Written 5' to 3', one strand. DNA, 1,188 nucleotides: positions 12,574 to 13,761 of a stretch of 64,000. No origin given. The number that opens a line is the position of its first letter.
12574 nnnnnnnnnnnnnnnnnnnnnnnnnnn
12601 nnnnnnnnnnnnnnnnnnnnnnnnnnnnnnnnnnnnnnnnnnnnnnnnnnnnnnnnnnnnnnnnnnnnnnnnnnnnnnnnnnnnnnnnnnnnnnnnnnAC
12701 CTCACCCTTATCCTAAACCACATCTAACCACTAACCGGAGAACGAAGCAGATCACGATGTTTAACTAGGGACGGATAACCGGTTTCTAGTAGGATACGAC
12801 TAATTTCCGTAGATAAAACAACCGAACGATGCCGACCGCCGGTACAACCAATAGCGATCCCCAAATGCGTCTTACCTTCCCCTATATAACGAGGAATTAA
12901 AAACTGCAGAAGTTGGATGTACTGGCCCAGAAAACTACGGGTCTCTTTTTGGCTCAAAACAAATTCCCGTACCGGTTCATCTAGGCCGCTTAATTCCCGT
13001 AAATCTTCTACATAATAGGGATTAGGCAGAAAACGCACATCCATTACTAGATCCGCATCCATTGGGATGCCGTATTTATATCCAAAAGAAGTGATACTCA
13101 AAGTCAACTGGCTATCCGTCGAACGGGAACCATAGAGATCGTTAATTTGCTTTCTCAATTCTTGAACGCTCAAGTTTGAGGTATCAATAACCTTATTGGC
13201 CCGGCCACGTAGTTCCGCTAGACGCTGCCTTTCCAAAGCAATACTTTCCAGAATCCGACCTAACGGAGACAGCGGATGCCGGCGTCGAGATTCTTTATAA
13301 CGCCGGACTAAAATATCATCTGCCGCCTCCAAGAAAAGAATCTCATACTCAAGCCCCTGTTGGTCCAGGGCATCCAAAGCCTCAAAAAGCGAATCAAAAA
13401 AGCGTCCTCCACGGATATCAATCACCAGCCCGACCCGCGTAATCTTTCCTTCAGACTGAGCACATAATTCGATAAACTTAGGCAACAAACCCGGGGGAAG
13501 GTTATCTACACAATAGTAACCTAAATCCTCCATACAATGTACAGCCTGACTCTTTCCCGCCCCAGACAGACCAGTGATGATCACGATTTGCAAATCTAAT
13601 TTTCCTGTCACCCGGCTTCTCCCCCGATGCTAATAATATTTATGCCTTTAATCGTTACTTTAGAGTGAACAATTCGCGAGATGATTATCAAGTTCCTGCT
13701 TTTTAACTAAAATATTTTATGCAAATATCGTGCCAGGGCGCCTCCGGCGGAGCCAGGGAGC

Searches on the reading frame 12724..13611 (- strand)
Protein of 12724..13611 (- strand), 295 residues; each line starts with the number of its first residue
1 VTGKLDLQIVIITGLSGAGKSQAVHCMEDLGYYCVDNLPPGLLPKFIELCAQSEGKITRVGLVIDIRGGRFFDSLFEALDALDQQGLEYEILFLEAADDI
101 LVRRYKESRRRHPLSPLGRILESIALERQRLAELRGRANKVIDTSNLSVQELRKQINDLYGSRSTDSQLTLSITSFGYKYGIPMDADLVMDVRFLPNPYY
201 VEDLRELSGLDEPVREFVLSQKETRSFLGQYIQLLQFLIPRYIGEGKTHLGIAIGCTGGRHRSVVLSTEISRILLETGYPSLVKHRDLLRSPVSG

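Call 13: search_protein_families(library=pfam, proteins=[window:12724-13611:-], max_evalue=0.00001)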
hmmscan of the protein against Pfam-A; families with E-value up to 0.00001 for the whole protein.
window:12724-13611:- (295 aa): 2 families
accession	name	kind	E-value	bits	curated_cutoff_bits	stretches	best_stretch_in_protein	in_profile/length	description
PF03668.21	RapZ-like_N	-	1.3e-54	184.7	25.4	1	7-160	1-154/158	RapZ-like N-terminal domain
PF22740.1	PapZ_C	-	1.4e-45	154.8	27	1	170-288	2-120/121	RapZ C-terminal domain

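Call 37: find_encoding_contigs(protein=window:12727-13611:-, flank=3500, max_places=8)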
Protein window:12727-13611:- (295 aa): 3 contigs read that carry it; 3 places shown.
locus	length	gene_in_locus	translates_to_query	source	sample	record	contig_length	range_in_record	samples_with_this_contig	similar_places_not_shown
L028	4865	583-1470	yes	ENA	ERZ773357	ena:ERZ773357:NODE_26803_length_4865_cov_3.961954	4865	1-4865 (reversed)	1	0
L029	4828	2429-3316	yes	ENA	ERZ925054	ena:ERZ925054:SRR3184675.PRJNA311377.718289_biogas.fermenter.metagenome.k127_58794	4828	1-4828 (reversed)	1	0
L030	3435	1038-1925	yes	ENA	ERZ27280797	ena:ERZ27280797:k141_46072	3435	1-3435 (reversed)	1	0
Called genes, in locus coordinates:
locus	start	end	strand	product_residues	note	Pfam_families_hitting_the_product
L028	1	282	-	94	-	?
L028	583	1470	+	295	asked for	PF03668:RapZ-like_N, PF22740:PapZ_C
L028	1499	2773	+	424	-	PF01933:CofD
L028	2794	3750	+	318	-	PF10298:WhiA_N, PF14527:LAGLIDADG_WhiA, PF02650:HTH_WhiA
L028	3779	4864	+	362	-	?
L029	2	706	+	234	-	?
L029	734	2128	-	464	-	PF00342:PGI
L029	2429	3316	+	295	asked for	PF03668:RapZ-like_N, PF22740:PapZ_C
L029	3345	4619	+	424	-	PF01933:CofD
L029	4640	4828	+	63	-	?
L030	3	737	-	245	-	?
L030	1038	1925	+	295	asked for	PF03668:RapZ-like_N, PF22740:PapZ_C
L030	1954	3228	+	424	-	PF01933:CofD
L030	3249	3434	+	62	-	?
